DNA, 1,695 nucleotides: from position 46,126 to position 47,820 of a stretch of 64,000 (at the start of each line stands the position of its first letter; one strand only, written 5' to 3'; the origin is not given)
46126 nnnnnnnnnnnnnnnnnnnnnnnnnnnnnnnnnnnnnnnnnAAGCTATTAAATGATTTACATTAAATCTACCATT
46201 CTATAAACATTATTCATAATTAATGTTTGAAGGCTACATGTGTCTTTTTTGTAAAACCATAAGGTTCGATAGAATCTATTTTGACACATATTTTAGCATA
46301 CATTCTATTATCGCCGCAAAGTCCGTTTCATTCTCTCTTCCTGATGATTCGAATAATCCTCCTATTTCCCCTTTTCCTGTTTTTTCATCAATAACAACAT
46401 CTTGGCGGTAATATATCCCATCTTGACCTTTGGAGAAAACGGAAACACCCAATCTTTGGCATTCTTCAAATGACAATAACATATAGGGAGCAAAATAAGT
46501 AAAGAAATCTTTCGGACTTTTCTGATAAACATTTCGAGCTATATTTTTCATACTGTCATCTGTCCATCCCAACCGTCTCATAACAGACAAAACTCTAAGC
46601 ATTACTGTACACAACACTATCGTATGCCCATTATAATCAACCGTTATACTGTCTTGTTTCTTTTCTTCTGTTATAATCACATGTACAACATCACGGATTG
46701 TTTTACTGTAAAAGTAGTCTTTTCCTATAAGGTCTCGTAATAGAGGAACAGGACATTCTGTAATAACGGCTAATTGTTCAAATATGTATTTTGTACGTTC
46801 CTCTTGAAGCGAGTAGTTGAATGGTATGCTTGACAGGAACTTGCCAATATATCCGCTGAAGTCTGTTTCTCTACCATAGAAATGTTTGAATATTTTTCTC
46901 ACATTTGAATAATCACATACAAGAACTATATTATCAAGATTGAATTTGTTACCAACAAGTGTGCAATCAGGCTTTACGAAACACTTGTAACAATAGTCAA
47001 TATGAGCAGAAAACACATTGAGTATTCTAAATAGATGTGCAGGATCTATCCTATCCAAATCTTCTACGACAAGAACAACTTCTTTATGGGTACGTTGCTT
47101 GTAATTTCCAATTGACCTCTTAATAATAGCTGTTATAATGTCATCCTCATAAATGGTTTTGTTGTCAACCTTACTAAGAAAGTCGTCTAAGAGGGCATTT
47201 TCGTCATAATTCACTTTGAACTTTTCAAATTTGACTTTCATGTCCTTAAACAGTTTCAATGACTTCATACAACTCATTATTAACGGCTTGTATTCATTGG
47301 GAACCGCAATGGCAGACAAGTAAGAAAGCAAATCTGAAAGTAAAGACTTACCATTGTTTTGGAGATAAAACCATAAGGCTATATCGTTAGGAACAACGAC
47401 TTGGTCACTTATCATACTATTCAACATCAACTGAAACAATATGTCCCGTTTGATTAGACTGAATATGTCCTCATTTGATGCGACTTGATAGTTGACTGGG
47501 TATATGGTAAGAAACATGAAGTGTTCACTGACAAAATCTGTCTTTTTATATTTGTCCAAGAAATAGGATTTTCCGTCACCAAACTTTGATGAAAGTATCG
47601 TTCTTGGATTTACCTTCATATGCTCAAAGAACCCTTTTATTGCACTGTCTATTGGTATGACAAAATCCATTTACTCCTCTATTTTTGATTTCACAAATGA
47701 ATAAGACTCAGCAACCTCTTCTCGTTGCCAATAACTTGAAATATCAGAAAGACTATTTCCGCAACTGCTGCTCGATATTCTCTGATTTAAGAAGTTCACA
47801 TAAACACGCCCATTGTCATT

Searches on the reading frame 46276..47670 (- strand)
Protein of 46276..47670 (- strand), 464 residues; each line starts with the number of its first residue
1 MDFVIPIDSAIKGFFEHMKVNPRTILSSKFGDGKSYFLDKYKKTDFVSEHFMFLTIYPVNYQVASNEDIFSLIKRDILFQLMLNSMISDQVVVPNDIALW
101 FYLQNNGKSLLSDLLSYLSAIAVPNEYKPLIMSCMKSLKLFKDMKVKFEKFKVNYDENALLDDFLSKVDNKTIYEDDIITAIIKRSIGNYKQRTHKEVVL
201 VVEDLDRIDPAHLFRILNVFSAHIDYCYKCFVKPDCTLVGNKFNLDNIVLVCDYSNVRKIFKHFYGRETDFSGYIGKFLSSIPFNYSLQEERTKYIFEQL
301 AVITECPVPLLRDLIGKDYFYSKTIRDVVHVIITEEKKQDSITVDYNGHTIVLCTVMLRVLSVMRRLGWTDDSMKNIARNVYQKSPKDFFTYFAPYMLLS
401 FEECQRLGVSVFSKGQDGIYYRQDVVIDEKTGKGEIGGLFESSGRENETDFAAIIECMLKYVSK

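Call 3: search_protein_families(library=pfam, proteins=[window:46276-47670:-], max_evalue=0.1)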
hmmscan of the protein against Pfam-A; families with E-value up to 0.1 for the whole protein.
window:46276-47670:- (464 aa): 1 family
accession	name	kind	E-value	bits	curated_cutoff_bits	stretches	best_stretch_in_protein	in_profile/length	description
PF07693.20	KAP_NTPase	-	0.077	12.7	20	0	31-221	30-176/293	KAP family P-loop domain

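Call 4: search_protein_families(library=padloc, proteins=[window:46276-47670:-], max_evalue=0.1)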
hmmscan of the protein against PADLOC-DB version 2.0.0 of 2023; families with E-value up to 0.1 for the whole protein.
window:46276-47670:- (464 aa): 2 families
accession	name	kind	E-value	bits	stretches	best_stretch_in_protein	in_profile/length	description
PDLC04956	PDC-S20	-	0.0065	13.9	1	247-292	214-256/450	-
PDLC04959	PDC-S20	-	0.0098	13.5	1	243-300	214-270/464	-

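Call 5: search_protein_families(library=ncbifam, proteins=[window:46276-47670:-], max_evalue=0.1)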
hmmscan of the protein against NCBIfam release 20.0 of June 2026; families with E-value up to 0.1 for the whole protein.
window:46276-47670:- (464 aa): 0 families

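Call 6: search_protein_families(library=phrogs, proteins=[window:46276-47670:-], max_evalue=0.1)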
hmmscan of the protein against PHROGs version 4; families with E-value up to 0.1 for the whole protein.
window:46276-47670:- (464 aa): 0 families

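Call 8: find_homologous_proteins(query=window:46276-47670:-)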
Query window:46276-47670:- (464 aa): 2684 proteins with E <= 0.001 among 6583 candidates; the best 120 are listed.
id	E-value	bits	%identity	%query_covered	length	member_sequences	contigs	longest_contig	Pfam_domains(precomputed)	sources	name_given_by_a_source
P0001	0.0e+0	1044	100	100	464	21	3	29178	-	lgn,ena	-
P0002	0.0e+0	1044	100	100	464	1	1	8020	-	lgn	-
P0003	3.2e-295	997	95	100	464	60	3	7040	-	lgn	-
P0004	3.1e-290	980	94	100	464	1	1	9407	-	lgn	-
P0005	3.9e-290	980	94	100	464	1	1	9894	-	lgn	-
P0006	1.8e-289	978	94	100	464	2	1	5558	-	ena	-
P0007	4.4e-289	977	93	100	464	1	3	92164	-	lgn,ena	-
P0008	3.7e-282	954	91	100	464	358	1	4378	-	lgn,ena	-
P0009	4.4e-281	950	96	95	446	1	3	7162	-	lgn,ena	-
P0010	1.2e-278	942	89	100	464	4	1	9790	-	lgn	-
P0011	4.6e-278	940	89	100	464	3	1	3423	-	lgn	-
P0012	2.1e-276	935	88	100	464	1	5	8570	-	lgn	-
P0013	7.0e-275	930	88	100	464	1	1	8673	-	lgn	-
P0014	1.2e-272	922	87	100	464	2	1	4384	-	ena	-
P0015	1.1e-262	889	84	100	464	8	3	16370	-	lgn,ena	-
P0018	4.9e-210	716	69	100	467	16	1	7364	-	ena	-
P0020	1.1e-181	623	61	99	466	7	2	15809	-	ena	-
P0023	3.0e-179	615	59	100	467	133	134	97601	-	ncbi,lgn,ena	-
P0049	8.8e-130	452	49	100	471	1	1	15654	PF07693.21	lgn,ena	-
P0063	3.4e-125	436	48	93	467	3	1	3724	PF07693.21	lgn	-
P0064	4.2e-125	436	47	99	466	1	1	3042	PF07693.21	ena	-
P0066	9.6e-125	435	47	99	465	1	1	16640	PF07693.21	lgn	-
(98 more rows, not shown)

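Call 10: find_encoding_contigs(protein=P0023, flank=8000, max_places=5)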
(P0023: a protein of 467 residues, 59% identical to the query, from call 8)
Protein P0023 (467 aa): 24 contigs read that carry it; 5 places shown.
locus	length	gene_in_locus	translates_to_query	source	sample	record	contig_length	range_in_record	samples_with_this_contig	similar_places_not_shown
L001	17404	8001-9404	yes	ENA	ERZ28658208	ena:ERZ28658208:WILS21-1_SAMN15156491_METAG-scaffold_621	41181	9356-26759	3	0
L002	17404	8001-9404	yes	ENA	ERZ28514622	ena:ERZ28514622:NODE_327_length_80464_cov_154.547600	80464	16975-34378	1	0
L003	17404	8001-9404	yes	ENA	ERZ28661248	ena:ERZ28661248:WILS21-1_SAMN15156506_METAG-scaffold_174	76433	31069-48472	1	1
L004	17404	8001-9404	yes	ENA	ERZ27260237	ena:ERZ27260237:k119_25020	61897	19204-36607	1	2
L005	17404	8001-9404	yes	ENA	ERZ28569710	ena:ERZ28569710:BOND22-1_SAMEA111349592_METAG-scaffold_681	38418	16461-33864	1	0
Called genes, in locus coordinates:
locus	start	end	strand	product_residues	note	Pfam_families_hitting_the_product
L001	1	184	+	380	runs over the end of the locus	-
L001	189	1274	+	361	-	PF00534:Glycos_transf_1, PF13692:Glyco_trans_1_4 (weak)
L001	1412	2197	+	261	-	PF00535:Glycos_transf_2, PF10111:Glyco_tranf_2_2 (weak), PF13641:Glyco_tranf_2_3 (weak)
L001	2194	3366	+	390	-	PF02655:ATP-grasp_3 (faint), PF02786:CPSase_L_D2 (faint), PF15632:ATPgrasp_Ter (weak)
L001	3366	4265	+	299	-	PF01073:3Beta_HSD, PF01370:Epimerase, PF04321:RmlD_sub_bind, PF16363:GDP_Man_Dehyd, PF07993:NAD_binding_4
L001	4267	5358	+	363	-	PF14907:NTP_transf_5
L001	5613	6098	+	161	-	PF02397:Bac_transf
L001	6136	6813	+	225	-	PF02585:PIG-L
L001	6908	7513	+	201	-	PF19480:DUF6016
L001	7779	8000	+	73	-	-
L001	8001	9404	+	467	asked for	-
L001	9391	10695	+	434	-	-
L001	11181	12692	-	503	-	PF02661:Fic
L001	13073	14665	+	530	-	PF09820:AAA-ATPase_like, PF08011:PDDEXK_9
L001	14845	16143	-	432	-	PF02127:Peptidase_M18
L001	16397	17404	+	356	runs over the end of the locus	PF04371:PAD_porph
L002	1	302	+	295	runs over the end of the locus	-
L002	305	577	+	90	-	-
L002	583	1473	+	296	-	PF18476:PIN_8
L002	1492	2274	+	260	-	PF03808:Glyco_tran_WecG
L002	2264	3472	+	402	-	PF02655:ATP-grasp_3, PF02786:CPSase_L_D2 (weak), PF15632:ATPgrasp_Ter (weak)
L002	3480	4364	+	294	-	PF01370:Epimerase, PF04321:RmlD_sub_bind, PF07993:NAD_binding_4 (weak), PF01073:3Beta_HSD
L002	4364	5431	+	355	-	PF14907:NTP_transf_5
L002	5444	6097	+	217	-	PF02397:Bac_transf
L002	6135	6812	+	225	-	PF02585:PIG-L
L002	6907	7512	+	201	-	PF19480:DUF6016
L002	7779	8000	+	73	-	-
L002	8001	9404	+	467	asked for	-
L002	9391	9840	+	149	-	-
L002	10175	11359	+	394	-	PF13175:AAA_15, PF13476:AAA_23 (faint), PF13304:AAA_21 (faint)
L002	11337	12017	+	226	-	-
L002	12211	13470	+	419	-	-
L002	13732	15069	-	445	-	PF13173:AAA_14, PF13635:DUF4143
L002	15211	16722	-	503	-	PF02661:Fic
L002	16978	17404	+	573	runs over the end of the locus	PF09820:AAA-ATPase_like, PF08011:PDDEXK_9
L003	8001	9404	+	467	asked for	-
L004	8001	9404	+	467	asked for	-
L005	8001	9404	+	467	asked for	-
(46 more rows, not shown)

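Call 12: search_protein_families(library=pfam, proteins=[L001:9391-10695:+, L001:7779-8000:+, L001:8001-9404:+, L002:9391-9840:+, L002:10175-11359:+, L002:11337-12017:+, L002:12211-13470:+], max_evalue=0.1)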
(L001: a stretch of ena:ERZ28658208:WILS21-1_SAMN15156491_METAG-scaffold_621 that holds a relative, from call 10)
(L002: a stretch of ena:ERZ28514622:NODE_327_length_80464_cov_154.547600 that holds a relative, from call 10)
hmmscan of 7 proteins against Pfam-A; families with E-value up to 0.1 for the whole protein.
L001:9391-10695:+ (434 aa): 3 families
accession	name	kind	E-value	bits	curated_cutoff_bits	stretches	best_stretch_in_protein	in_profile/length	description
PF19195.5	DUF5870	-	0.027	13.9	25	1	214-303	275-365/488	Family of unknown function (DUF5870)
PF17052.10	CAF20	-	0.047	14.3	25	1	68-123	19-76/150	Cap associated factor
PF12760.12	Zn_ribbon_IS1595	-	0.099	13.1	25.4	0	30-55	12-36/46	Transposase zinc-ribbon domain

L001:7779-8000:+ (73 aa): 0 families

L001:8001-9404:+ (467 aa): 3 families
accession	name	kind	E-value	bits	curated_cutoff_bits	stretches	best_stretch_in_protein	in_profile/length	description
PF05613.16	Herpes_U15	-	0.037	15.2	25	0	378-412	35-69/110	Human herpesvirus U15 protein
PF07693.20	KAP_NTPase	-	0.063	13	20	0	155-220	125-174/293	KAP family P-loop domain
PF15072.12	HROB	-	0.097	13.1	30.8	0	180-230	33-83/85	Homologous recombination OB-fold protein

L002:9391-9840:+ (149 aa): 3 families
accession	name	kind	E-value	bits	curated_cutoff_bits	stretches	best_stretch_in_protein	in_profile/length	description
PF17052.10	CAF20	-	0.0021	18.7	25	1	67-122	18-75/150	Cap associated factor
PF01129.24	ART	-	0.05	13.4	22.3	1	64-112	14-59/222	NAD:arginine ADP-ribosyltransferase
PF23499.1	YnfU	-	0.092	13.1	27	0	38-50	17-29/49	YnfU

L002:10175-11359:+ (394 aa): 5 families
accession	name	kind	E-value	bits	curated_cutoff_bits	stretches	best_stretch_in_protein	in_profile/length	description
PF13304.12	AAA_21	-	3.3e-13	50.8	27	2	25-71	1-36/304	AAA domain, putative AbiEii toxin, Type IV TA system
PF13175.12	AAA_15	-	4.9e-13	49.9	32.1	2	4-229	4-191/374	AAA ATPase domain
PF13476.12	AAA_23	-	1.6e-05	26.1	27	1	6-48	2-44/201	AAA domain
PF13555.12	AAA_29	-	0.0025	18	27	1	18-44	15-43/61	P-loop containing region of AAA domain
PF13514.12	AAA_27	-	0.04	13.9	22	1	4-62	4-65/206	AAA domain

L002:11337-12017:+ (226 aa): 0 families

L002:12211-13470:+ (419 aa): 0 families

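Call 18: find_related_loci(query=A1, collection=genome_contigs, flank=10000)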
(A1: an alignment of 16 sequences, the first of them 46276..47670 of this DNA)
Query A1 (464 aa) in genome_contigs; peptide patterns used: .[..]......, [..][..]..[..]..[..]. (x = any residue, [..] = any of these).
223 stretches matched a pattern; 69 encode a relative of the query (tblastn E <= 1e-3); 69 distinct loci.
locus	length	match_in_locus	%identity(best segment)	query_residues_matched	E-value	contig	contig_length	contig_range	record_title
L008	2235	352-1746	55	2-464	0e+0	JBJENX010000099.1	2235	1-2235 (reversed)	MAG: Lachnospiraceae bacterium isolate LOHA42_bin.057 NODE_39507_length_2235_cov_27.949083, whole genome shotgun sequenc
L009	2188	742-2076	49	3-446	1e-139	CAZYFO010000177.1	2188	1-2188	MAG TPA_asm: uncultured Bacteroidaceae bacterium isolate SRP192927_co2_870 genome assembly, contig: NODE_138561_length_2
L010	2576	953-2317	44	12-464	1e-126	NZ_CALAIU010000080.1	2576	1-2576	MAG: uncultured Prevotella sp. isolate SRR2857970_bin.31_CONCOCT_v1.1_MAG ERZ505738.22393, whole genome shotgun sequence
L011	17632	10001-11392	44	2-463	2e-120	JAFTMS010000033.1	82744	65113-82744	MAG: Bacteroidales bacterium isolate RGIG3959 Roe_deer_Cecum-3__c2555, whole genome shotgun sequence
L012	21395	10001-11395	44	2-464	4e-129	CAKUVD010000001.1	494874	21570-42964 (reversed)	MAG: uncultured Bacteroidales bacterium isolate REFINED_METABAT215_TOP10_CONTIGS_1500_ASSEMBLY_K77_MERGED__Hadza_MoBio_h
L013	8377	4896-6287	39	1-462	7e-101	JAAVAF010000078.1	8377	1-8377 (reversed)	MAG: Lachnospiraceae bacterium isolate Mgla_MAG_15-bin_8 c_000000016784, whole genome shotgun sequence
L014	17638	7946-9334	38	2-462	4e-100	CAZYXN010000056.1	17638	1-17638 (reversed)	MAG TPA_asm: uncultured Muribaculum sp. isolate SRP225648_co1_107 genome assembly, contig: NODE_7859_length_17638_cov_6.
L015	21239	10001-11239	42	2-409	5e-97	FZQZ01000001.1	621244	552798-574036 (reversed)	Prevotellaceae bacterium MN60 genome assembly, contig: Ga0066892_101, whole genome shotgun sequence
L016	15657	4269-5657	38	2-462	3e-97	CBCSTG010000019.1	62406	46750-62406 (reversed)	MAG TPA_asm: uncultured Bacteroidales bacterium isolate SRR20550280_concoct_58 genome assembly, contig: ERZ24911526.519,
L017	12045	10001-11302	40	3-464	3e-95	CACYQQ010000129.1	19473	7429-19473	MAG: uncultured Bacteroidales bacterium isolate RUG12191 genome assembly, contig: RUG12191_asm_129, whole genome shotgun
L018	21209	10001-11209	41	1-408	7e-92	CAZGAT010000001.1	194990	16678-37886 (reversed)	MAG TPA_asm: uncultured Prevotella sp. isolate SRP225648_co1_919 genome assembly, contig: NODE_24_length_194990_cov_10.4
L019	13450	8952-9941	46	2-328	2e-87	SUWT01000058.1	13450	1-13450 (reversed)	MAG: Lentimicrobiaceae bacterium isolate SIG105 NODE_21450_length_13450_cov_2.930721, whole genome shotgun sequence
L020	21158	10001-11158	40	3-392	6e-87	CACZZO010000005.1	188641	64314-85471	MAG: uncultured Bacteroidia bacterium isolate RUG13092 genome assembly, contig: RUG13092_asm_5, whole genome shotgun seq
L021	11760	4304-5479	40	3-398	2e-86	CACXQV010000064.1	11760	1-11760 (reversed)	MAG: uncultured Bacteroidia bacterium isolate RUG11511 genome assembly, contig: RUG11511_asm_64, whole genome shotgun se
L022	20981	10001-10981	45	3-330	1e-84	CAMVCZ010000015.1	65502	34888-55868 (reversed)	MAG TPA_asm: uncultured Bacteroidales bacterium isolate SRR8387714_bin.55_metaWRAP_v1.3_MAG genome assembly, contig: ERZ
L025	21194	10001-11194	36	2-400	6e-79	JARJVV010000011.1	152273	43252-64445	Prevotella sp. B2-R-102 contig11, whole genome shotgun sequence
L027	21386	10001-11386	34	1-462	3e-68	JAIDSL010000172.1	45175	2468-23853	MAG: Muribaculaceae bacterium isolate SC0363_S10_6 SC0363_S10_6_contig_172, whole genome shotgun sequence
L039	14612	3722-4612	37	7-332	7e-52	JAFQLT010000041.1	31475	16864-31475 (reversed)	MAG: Bacteroidaceae bacterium isolate RGIG1935 Goat_Cecum.Co__c1021865, whole genome shotgun sequence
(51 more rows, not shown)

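Call 28: search_solved_structures(query=A1, max_evalue=1, show_alignments=2)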
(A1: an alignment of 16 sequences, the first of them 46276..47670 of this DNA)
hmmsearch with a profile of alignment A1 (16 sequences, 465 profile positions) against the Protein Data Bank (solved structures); distinct sequences matched with E-value up to 1: 0.

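Call 46: predict_structure(alignment_id=A1)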
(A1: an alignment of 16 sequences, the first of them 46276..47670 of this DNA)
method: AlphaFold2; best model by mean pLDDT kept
length: 464 residues; sequences in the alignment: 16
mean_pLDDT: 82.8   pTM: 0.76
mean pLDDT of the five models: 82.8, 81.7, 80.3, 78.3, 77.7
residues with pLDDT >= 90: 193; 70-90: 190; 50-70: 58; < 50: 23
segments of 3 or more residues with pLDDT < 50: 168-174, 223-229, 233-240
pLDDT, mean of each block of 10 residues (from residue 1): 76 93 86 90 96 91 69 92 94 88 84 89 89 93 91 71 57 62 94 95 84 74 49 46 83 85 73 62 87 89 91 88 77 63 81 90 89 91 93 92 80 87 92 92 82 92 75
secondary structure, 60 per line:
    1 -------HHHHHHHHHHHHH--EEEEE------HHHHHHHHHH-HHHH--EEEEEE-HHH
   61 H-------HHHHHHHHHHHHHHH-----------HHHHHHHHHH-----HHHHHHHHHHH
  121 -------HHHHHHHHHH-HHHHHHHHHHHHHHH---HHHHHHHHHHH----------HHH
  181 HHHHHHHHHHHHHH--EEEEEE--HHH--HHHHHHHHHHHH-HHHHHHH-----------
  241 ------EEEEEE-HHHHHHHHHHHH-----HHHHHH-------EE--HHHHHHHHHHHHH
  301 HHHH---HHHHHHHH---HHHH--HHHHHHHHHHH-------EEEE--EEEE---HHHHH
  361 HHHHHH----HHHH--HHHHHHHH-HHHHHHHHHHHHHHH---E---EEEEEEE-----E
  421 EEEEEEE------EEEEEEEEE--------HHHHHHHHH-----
elements in order: H8-20 E23-27 H34-43 H45-48 E51-56 H58-61 H69-83 H95-104 H110-120 H128-137 H139-153 H157-167 H178-194 E197-202 H210-221 H223-229 E247-252 H254-265 H271-276 H288-304 H308-315 H319-322 H325-335 E343-346 E349-352 H356-366 H371-374 H377-384 H386-400 E408-414 E420-427 E434-442 H451-459

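Call 77: search_protein_families(library=pfam, proteins=[L012:11471-12646:+, L011:11424-12212:+, L013:6432-7445:+, L018:11392-13341:+, L025:11550-13424:+, L016:5970-6968:+, L027:11975-13900:+, L039:7071-9719:+, L020:11478-13169:+], max_evalue=0.001)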
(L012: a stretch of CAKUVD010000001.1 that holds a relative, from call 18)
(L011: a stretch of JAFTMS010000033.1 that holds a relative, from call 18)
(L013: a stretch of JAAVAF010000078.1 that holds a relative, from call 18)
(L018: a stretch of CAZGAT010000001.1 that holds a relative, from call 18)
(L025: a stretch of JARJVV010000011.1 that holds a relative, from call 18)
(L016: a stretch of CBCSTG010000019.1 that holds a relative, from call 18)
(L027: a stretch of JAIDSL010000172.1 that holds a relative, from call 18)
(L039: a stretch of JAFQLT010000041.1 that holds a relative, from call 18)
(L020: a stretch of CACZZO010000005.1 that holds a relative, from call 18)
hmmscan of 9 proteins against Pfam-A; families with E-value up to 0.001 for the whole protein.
L012:11471-12646:+ (391 aa): 3 families
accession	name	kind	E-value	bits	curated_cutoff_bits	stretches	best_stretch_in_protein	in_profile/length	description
PF00534.26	Glycos_transf_1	-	4.3e-28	98.4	26.4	1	187-338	21-171/172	Glycosyl transferases group 1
PF13692.12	Glyco_trans_1_4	-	2e-17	64.2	27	1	183-324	3-141/142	Glycosyl transferases group 1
PF13524.12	Glyco_trans_1_2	-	9.9e-07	29.2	25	1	239-354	28-143/144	Glycosyl transferase-like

L011:11424-12212:+ (262 aa): 1 family
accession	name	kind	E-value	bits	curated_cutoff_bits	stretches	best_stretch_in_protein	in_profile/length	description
PF03808.19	Glyco_tran_WecG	-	2.7e-26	92.8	27.4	1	68-218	4-152/168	Glycosyl transferase WecG/TagA/CpsF family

L013:6432-7445:+ (337 aa): 0 families

L018:11392-13341:+ (649 aa): 9 families
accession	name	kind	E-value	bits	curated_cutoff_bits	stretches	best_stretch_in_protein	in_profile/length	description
PF18860.6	AbiJ_NTD3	-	1.7e-39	135.4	32.5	1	4-148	3-139/167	AbiJ N-terminal domain 3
PF13304.12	AAA_21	-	3.8e-12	47.3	27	1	479-546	237-303/304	AAA domain, putative AbiEii toxin, Type IV TA system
PF13175.12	AAA_15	-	1.3e-10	41.8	32.1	1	469-546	291-374/374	AAA ATPase domain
PF13401.12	AAA_22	-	1.8e-07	31.9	27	1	343-526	5-109/130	AAA domain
PF00005.33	ABC_tran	-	8.3e-06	26.9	25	1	343-509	11-135/137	ABC transporter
PF03205.20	MobB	-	0.00032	21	26.6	1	345-372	1-28/133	Molybdopterin guanine dinucleotide synthesis protein B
PF20720.3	nSTAND3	-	0.00048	20.3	27.2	0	333-373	7-47/155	Novel STAND NTPase 3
PF13173.12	AAA_14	-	0.00053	20.4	27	0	343-373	2-33/129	AAA domain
PF05729.18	NACHT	-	0.00088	19.6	26.7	0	344-375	1-32/167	NACHT domain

L025:11550-13424:+ (624 aa): 4 families
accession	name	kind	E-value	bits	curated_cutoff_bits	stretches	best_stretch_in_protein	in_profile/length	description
PF13304.12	AAA_21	-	8.4e-16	59.3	27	1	249-346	220-302/304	AAA domain, putative AbiEii toxin, Type IV TA system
PF13476.12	AAA_23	-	0.0002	22.5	27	1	13-94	9-84/201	AAA domain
PF02463.25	SMC_N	-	0.00022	21.2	40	0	22-343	22-198/220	RecF/RecN/SMC N terminal domain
PF13175.12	AAA_15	-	0.00024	21.3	32.1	1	304-345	329-372/374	AAA ATPase domain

L016:5970-6968:+ (332 aa): 1 family
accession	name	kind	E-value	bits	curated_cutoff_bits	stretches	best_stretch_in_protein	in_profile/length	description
PF03706.18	LPG_synthase_TM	-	2.1e-37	129.7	33.4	1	5-309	3-302/302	Lysylphosphatidylglycerol synthase TM region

L027:11975-13900:+ (641 aa): 2 families
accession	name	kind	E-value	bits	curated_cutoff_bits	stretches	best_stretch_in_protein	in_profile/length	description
PF01555.25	N6_N4_Mtase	-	3.1e-27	96.4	26.7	1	99-438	1-206/221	DNA methylase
PF03602.21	Cons_hypoth95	-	0.00064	19.9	24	0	80-112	96-127/182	Conserved hypothetical protein 95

L039:7071-9719:+ (882 aa): 2 families
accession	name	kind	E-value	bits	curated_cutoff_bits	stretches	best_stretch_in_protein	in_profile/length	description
PF04851.21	ResIII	-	2.6e-15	57.2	22.5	1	1-258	2-163/164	Type III restriction enzyme, res subunit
PF00270.35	DEAD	-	7.9e-05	22.9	26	0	62-128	16-79/167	DEAD/DEAH box helicase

L020:11478-13169:+ (563 aa): 1 family
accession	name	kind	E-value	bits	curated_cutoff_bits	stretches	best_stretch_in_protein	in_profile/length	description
PF03577.20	Peptidase_C69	-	9e-80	269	23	2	81-457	80-401/402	Peptidase family C69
